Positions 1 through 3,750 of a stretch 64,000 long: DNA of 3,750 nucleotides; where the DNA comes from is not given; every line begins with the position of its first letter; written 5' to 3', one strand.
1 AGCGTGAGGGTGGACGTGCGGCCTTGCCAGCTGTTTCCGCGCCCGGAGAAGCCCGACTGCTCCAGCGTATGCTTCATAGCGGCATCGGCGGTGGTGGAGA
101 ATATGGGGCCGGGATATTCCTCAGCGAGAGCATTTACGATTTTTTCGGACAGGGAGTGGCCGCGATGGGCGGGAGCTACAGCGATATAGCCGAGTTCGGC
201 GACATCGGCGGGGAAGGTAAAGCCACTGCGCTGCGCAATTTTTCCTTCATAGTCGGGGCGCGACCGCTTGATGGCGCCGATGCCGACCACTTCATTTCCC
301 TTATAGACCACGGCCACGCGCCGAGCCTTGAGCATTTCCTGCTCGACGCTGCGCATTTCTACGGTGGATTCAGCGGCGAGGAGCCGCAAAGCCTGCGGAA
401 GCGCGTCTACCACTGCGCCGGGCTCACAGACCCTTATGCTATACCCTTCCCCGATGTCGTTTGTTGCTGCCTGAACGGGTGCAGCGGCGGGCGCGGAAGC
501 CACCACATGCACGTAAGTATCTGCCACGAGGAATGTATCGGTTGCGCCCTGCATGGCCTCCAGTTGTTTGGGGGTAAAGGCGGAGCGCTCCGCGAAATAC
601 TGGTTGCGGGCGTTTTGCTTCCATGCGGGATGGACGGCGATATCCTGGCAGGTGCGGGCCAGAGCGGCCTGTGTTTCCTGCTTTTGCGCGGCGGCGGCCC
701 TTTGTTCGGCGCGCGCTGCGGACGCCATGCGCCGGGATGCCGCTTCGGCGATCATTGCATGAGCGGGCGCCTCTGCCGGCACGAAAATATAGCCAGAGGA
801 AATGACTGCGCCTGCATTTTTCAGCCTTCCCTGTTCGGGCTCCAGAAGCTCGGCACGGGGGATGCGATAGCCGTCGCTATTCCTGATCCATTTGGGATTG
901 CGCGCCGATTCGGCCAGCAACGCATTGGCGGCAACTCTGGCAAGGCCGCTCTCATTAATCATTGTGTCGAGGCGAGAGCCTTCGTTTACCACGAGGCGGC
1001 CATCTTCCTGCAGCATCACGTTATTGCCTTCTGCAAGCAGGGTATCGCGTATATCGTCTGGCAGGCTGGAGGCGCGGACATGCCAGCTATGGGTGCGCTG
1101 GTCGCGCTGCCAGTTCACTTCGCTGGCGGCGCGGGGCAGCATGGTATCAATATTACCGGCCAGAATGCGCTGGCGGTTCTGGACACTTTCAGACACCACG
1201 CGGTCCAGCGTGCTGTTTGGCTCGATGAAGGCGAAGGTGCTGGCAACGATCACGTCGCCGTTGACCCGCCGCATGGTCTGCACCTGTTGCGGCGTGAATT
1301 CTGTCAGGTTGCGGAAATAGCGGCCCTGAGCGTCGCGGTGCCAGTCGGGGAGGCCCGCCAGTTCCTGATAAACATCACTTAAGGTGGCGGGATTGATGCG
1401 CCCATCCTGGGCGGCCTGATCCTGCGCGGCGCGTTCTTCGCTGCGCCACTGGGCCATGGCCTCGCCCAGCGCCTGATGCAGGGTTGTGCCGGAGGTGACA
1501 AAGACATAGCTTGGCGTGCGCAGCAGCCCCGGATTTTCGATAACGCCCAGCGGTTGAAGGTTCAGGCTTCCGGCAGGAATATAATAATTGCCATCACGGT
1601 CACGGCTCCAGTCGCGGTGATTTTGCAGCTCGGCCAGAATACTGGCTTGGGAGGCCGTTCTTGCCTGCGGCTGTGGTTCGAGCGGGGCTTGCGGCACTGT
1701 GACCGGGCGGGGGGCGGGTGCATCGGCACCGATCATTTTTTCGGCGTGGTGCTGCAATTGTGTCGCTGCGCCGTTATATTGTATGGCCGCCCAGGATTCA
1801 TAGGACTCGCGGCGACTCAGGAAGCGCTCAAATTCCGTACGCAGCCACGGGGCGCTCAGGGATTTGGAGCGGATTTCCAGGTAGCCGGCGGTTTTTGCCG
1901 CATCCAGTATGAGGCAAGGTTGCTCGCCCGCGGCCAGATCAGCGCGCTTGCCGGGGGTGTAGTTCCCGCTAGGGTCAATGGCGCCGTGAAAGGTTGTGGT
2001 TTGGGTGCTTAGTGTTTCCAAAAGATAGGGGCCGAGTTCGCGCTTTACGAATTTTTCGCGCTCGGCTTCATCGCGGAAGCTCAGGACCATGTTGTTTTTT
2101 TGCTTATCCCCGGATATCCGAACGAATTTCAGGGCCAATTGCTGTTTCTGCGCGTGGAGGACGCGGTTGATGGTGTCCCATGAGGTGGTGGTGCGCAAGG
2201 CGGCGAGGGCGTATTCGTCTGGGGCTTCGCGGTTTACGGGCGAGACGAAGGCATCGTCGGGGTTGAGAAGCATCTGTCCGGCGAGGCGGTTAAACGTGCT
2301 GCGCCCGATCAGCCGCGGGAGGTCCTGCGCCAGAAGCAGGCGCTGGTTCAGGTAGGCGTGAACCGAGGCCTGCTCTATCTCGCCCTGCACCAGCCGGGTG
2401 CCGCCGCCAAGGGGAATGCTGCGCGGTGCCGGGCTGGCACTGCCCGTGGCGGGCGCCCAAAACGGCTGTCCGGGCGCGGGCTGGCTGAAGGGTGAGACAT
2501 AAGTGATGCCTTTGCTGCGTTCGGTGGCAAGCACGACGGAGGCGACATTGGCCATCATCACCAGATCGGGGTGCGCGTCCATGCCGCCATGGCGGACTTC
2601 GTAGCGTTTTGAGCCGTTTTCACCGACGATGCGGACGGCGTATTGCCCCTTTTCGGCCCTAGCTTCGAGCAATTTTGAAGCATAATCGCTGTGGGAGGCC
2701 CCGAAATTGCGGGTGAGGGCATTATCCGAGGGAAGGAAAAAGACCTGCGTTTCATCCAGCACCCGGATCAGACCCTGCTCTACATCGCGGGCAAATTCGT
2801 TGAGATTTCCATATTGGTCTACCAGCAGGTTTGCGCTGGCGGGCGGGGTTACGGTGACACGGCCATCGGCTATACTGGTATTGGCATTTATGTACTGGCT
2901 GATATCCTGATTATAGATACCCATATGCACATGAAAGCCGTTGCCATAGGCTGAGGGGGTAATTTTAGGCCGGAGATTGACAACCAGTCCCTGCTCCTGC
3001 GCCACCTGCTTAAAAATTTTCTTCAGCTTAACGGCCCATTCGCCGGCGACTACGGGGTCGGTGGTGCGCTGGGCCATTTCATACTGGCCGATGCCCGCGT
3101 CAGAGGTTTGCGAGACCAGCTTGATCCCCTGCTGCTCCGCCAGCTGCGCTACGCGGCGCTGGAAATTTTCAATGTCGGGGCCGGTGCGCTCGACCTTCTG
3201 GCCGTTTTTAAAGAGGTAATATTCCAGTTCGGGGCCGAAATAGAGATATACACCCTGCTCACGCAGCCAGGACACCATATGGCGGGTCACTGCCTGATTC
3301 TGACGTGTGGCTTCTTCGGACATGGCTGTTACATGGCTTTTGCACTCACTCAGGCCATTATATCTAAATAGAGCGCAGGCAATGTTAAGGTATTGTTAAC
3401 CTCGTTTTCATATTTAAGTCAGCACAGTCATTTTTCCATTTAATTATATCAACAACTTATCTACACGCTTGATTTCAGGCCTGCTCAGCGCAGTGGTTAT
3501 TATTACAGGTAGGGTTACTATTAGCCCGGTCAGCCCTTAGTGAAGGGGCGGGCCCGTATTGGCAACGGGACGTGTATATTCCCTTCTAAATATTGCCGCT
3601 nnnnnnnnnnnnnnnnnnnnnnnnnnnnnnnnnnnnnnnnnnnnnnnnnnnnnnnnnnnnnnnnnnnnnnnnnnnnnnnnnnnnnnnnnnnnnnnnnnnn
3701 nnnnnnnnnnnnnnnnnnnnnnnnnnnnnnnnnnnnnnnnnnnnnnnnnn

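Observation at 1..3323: Unlisted giant ORF fusing a glutamine-synthetase-like ligase domain, five W-x-R-D/N repeats and a GNAT domain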

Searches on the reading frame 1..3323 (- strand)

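Call 3: search_protein_families(library=pfam, proteins=[window:1-3323:-], max_evalue=1)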
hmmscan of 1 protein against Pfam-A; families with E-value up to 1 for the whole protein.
window:1-3323:- (1107 aa): 5 families
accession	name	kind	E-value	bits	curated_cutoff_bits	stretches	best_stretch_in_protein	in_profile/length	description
PF00120.29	Gln-synt_C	-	4e-20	72.6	24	1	12-263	7-260/344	Glutamine synthetase, catalytic domain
PF00583.31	Acetyltransf_1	-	5.4e-05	23.9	20.7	1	999-1072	31-90/116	Acetyltransferase (GNAT) family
PF13508.13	Acetyltransf_7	-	0.00049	20.9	27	1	1001-1070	3-59/84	Acetyltransferase (GNAT) domain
PF24587.1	DUF7612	-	0.19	12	27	1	392-426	93-126/132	Domain of unknown function (DUF7612)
PF16168.11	AIDA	-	0.27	11.8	27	1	766-801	16-52/63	Adhesin of bacterial autotransporter system, probable stalk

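Call 4: search_protein_families(library=ncbifam, proteins=[window:1-3323:-], max_evalue=1)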
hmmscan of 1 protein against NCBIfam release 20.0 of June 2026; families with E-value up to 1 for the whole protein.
window:1-3323:- (1107 aa): 3 families
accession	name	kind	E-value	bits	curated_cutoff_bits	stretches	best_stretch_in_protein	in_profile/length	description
TIGR03105.1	gln_synth_III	equivalog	1.1e-09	37.3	469.6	1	56-146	161-251/435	type III glutamate--ammonia ligase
TIGR00653.1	GlnA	equivalog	2.3e-09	36.5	429.15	1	52-142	184-274/462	type I glutamate--ammonia ligase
NF045547.1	GGputSyn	equivalog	1.2e-06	27.6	650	1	58-149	171-261/438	gamma-glutamylputrescine synthetase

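Call 6: find_homologous_proteins(query=window:1-3323:-)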
Query window:1-3323:-: 8000 candidates shared short words with the query, none scored E <= 0.001.

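Call 12: find_related_loci(query=window:1-3323:-, collection=genome_contigs, flank=10000)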
Query window:1-3323:- (1107 aa) in genome_contigs; peptide patterns used: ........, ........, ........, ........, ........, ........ (x = any residue, [..] = any of these).
16 stretches matched a pattern, but none encodes a relative of the query by tblastn (E <= 1e-3).

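Call 17: search_solved_structures(query=window:1-3323:-, max_evalue=0.1, show_alignments=2)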
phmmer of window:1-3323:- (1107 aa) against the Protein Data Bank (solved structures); distinct sequences matched with E-value up to 0.1: 18.
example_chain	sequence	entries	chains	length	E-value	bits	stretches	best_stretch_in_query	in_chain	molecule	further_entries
4hpp_A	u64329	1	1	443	0.00029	22.1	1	74-142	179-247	Probable glutamine synthetase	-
7tdp_A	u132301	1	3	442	0.00064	20.9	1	27-142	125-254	Glutamine synthetase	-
7tfa_B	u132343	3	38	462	0.0007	20.8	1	27-141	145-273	Glutamine synthetase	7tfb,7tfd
7ten_A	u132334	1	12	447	0.00078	20.7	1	50-145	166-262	Glutamine synthetase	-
7tf9_A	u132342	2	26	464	0.00084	20.6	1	50-145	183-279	Glutamine synthetase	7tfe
11zs_A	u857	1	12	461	0.0017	19.5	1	7-142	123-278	Glutamine synthetase, catalytic domain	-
8oow_A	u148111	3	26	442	0.003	18.7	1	22-140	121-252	Glutamine synthetase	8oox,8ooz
4lnf_A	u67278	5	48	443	0.021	15.9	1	30-151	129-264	Glutamine synthetase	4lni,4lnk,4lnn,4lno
4s0r_A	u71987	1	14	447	0.021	15.9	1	30-151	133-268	Glutamine synthetase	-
7tfc_A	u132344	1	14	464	0.023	15.8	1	30-151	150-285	Glutamine synthetase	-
9qur_A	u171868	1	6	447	0.027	15.6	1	61-138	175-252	Glutamate--methylamine ligase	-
7tdv_A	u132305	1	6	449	0.034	15.2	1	29-151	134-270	Glutamine synthetase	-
7tf6_A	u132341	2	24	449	0.034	15.2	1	29-151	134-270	Glutamine synthetase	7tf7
9y4a_A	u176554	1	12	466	0.036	15.1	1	30-151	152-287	Glutamine synthetase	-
8s59_O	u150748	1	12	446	0.074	14.1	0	20-143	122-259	Glutamine synthetase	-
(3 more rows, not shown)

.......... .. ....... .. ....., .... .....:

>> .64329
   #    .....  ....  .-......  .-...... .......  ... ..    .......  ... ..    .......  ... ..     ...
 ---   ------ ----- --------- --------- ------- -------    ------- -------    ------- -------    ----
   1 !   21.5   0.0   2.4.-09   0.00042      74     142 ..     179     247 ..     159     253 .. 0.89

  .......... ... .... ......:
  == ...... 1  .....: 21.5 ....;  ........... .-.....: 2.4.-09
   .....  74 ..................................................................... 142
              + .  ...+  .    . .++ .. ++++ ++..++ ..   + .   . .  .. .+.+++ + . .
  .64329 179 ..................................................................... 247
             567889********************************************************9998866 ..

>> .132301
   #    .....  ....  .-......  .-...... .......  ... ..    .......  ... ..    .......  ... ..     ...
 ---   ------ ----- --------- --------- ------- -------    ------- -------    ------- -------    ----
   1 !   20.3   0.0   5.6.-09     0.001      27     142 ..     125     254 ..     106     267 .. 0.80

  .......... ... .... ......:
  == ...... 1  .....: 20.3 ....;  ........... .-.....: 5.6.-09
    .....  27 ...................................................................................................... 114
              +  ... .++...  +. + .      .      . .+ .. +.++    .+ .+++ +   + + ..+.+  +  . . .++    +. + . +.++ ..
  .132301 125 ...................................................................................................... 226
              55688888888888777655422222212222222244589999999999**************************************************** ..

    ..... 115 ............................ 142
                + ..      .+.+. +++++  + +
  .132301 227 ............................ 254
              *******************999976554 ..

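Call 22: search_protein_representatives(protein=window:1-3323:-)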
Query: 1107 residues. Proteins with E-value up to 0.001 (for the whole library): 565; up to 1e-10: 164; up to 1e-30: 0. The best 150 are listed.
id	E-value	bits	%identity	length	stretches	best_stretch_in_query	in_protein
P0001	1.3e-26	109.4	42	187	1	959-1104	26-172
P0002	2.6e-26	108.4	40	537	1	947-1104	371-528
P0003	2.1e-25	105.4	39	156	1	961-1106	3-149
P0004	3.1e-25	104.8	41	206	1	956-1105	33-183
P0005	3.4e-25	104.7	41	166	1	958-1106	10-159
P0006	8.5e-25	103.3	43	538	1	961-1103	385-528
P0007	9.3e-25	103.2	46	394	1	972-1105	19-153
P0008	1.0e-24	103.1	41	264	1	960-1103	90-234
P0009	4.9e-24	100.8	39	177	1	960-1106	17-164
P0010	5.3e-24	100.7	47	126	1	992-1106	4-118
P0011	1.3e-23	99.4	37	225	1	953-1103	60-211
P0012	1.6e-23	99.2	46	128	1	995-1105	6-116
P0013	4.3e-23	97.7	43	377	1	980-1106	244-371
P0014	8.1e-23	96.8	36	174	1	956-1103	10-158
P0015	9.5e-23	96.6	50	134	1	1007-1106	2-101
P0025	5.1e-21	90.8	39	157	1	976-1107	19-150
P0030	1.3e-20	89.4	38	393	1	961-1103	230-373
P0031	2.0e-20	88.9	39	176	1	961-1107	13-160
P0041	3.5e-19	84.8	45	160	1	994-1107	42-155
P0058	7.0e-18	80.5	31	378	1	934-1103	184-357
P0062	1.6e-17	79.3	36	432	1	974-1102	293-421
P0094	2.5e-15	72.0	34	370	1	974-1107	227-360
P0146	6.2e-12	60.8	34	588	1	949-1103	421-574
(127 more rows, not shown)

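Call 44: search_protein_families(library=padloc, proteins=[P0002, P0006, P0001], max_evalue=0.01)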
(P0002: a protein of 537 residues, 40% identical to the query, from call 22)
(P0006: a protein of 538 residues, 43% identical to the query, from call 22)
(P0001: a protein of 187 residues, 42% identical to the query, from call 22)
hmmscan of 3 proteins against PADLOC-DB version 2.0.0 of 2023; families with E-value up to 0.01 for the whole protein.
P0002 (537 aa): 0 families

P0006 (538 aa): 1 family
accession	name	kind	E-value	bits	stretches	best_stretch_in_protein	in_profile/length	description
PDLC05032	PDC-S50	-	8.8e-07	26.4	1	8-189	4-182/387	-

P0001 (187 aa): 0 families

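Call 45: search_protein_families(library=pfam, proteins=[P0002, P0006, P0007, P0013, P0030, P0058, P0062, P0146, P0008], max_evalue=0.01)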
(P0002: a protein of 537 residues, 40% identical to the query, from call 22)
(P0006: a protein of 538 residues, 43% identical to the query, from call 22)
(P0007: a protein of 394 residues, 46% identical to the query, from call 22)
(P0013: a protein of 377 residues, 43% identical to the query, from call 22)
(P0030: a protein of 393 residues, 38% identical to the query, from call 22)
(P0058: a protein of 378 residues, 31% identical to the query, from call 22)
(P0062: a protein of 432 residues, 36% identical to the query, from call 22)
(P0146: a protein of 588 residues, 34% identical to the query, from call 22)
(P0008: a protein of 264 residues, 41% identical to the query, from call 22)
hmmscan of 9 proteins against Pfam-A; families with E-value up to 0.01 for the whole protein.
P0002 (537 aa): 2 families
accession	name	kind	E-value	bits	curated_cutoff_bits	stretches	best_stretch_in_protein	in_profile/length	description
PF00583.31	Acetyltransf_1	-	0.0008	20.1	20.7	1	429-516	37-116/116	Acetyltransferase (GNAT) family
PF13508.13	Acetyltransf_7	-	0.00089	20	27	1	427-499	5-65/84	Acetyltransferase (GNAT) domain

P0006 (538 aa): 3 families
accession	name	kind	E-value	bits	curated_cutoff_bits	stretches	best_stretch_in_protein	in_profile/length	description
PF04326.19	SLFN_AlbA_2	-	6.1e-10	40.1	25.3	1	23-131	1-103/118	Schlafen, AlbA_2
PF00583.31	Acetyltransf_1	-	0.00011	22.9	20.7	1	423-505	31-102/116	Acetyltransferase (GNAT) family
PF13508.13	Acetyltransf_7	-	0.0038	18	27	1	428-498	5-59/84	Acetyltransferase (GNAT) domain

P0007 (394 aa): 2 families
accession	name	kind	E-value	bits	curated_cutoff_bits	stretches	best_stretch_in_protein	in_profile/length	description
PF08445.16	FR47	-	0.00044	20.6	22.1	1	76-117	8-49/86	FR47-like protein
PF00583.31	Acetyltransf_1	-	0.0036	18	20.7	1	49-125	34-99/116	Acetyltransferase (GNAT) family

P0013 (377 aa): 4 families
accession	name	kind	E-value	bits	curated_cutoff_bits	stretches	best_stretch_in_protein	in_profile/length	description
PF00583.31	Acetyltransf_1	-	2e-06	28.5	20.7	1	266-345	34-102/116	Acetyltransferase (GNAT) family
PF13508.13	Acetyltransf_7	-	0.00085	20.1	27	1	270-335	8-59/84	Acetyltransferase (GNAT) domain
PF13527.13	Acetyltransf_9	-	0.0026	18.2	25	1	303-333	69-99/127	Acetyltransferase (GNAT) domain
PF08445.16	FR47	-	0.0074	16.7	22.1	0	300-332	15-47/86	FR47-like protein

P0030 (393 aa): 0 families

P0058 (378 aa): 0 families

P0062 (432 aa): 3 families
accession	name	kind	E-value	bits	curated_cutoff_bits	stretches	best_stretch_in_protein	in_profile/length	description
PF00583.31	Acetyltransf_1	-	2.4e-06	28.3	20.7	1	313-392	24-91/116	Acetyltransferase (GNAT) family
PF13508.13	Acetyltransf_7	-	0.00012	22.8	27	1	318-387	2-54/84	Acetyltransferase (GNAT) domain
PF13365.12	Trypsin_2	-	0.0014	19.8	27.6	1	31-188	1-135/144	Trypsin-like peptidase domain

P0146 (588 aa): 1 family
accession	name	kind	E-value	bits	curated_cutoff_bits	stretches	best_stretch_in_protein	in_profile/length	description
PF00583.31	Acetyltransf_1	-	0.00084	20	20.7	1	472-540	37-88/116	Acetyltransferase (GNAT) family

P0008 (264 aa): 1 family
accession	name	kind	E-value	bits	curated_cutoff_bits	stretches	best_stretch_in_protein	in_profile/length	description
PF00583.31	Acetyltransf_1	-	6.6e-05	23.6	20.7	1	129-223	31-116/116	Acetyltransferase (GNAT) family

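Call 47: search_protein_families(library=ncbifam, proteins=[P0001, P0003, P0005], max_evalue=0.1)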
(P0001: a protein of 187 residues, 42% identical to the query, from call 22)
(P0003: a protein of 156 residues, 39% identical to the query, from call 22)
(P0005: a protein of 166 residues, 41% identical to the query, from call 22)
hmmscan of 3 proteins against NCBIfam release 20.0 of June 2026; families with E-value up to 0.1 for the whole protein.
P0001 (187 aa): 1 family
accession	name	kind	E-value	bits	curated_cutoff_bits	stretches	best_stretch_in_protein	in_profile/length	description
TIGR03827.1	GNAT_ablB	equivalog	0.03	13.7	205.1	1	101-164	175-244/266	putative beta-lysine N-acetyltransferase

P0003 (156 aa): 0 families

P0005 (166 aa): 0 families

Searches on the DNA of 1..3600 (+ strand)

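Call 11: search_dna_similar(query=window:1-3600:+, collection=plasmids, mode=near)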
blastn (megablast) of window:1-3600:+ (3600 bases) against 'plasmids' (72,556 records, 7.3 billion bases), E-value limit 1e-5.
No match.
